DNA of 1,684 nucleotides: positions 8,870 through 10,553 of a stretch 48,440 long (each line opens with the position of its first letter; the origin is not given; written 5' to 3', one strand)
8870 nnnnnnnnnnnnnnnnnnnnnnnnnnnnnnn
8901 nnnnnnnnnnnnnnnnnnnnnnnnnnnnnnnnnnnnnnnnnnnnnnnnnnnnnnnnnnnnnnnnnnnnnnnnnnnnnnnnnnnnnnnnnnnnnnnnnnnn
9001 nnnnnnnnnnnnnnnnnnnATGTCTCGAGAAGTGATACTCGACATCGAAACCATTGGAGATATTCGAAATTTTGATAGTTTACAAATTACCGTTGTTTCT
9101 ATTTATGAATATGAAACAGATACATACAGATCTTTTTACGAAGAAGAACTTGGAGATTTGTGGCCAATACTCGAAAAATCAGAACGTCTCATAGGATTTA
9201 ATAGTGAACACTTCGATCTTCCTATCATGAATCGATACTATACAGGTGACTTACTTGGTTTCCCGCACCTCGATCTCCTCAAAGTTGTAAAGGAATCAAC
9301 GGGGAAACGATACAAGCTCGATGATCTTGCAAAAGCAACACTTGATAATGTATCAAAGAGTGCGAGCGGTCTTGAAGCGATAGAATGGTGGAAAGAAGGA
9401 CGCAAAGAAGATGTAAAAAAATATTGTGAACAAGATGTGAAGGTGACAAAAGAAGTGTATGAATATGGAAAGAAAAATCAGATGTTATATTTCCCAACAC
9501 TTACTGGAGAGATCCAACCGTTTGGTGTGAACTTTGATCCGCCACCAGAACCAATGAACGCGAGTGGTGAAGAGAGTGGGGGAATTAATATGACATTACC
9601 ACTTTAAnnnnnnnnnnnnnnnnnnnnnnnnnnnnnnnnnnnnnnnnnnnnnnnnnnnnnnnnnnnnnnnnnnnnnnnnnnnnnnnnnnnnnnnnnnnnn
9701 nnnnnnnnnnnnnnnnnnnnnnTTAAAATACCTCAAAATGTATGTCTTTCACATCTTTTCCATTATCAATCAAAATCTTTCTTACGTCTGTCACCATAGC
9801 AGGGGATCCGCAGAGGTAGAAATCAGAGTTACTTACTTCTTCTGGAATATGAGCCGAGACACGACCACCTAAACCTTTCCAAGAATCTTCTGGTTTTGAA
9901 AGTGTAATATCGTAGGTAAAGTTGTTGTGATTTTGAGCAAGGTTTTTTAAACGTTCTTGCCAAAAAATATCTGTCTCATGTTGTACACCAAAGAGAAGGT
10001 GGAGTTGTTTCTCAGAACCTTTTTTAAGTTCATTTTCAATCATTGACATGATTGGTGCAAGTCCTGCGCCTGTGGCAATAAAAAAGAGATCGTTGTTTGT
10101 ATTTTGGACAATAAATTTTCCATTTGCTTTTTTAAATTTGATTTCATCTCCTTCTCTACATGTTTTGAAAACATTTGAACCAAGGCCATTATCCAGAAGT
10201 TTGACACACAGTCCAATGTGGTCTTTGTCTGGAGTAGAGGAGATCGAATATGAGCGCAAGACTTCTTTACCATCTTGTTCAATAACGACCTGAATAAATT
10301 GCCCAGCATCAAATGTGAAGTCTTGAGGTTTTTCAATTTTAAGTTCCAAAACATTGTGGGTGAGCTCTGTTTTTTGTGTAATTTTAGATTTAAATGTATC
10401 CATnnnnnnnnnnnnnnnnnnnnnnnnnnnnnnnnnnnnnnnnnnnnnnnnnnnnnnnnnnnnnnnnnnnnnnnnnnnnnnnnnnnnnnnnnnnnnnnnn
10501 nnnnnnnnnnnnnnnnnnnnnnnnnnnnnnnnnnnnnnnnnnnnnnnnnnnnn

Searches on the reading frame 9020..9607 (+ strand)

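Call 11: search_protein_families(library=pfam, proteins=[window:9020-9607:+], max_evalue=0.01)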
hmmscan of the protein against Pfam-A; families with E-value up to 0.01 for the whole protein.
window:9020-9607:+ (195 aa): 3 families
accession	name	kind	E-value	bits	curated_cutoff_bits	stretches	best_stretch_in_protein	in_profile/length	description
PF13482.12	RNase_H_2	-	2.2e-14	54.2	22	1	6-149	2-163/165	RNase_H superfamily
PF10108.15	DNA_pol_B_exo2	-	2.6e-09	37.5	24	1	83-146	105-169/213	Predicted 3'-5' exonuclease related to the exonuclease domain of PolB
PF01612.26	DNA_pol_A_exo1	-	0.00046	20.5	23.6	1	4-148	22-166/173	3'-5' exonuclease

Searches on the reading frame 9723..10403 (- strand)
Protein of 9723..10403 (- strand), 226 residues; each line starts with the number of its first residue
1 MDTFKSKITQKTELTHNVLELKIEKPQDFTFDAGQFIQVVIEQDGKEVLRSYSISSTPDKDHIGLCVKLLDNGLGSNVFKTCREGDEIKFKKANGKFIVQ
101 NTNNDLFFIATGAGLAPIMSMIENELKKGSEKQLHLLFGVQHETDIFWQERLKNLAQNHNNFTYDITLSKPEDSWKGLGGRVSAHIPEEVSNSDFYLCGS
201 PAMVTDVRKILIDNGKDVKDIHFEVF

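Call 11: search_protein_families(library=pfam, proteins=[window:9723-10403:-], max_evalue=0.01)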
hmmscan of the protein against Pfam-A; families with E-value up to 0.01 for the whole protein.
window:9723-10403:- (226 aa): 4 families
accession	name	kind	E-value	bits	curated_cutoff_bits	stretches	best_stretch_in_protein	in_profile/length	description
PF00175.26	NAD_binding_1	-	2.3e-21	76.9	22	1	108-209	1-109/109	Oxidoreductase NAD-binding domain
PF00970.30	FAD_binding_6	-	1.3e-14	54.8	21.1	1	7-97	3-97/99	Oxidoreductase FAD-binding domain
PF08030.17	NAD_binding_6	-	9.1e-05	23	22.2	0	105-165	3-71/156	Ferric reductase NAD binding domain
PF08022.18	FAD_binding_8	-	0.00014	22.3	22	1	14-70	12-71/109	FAD-binding domain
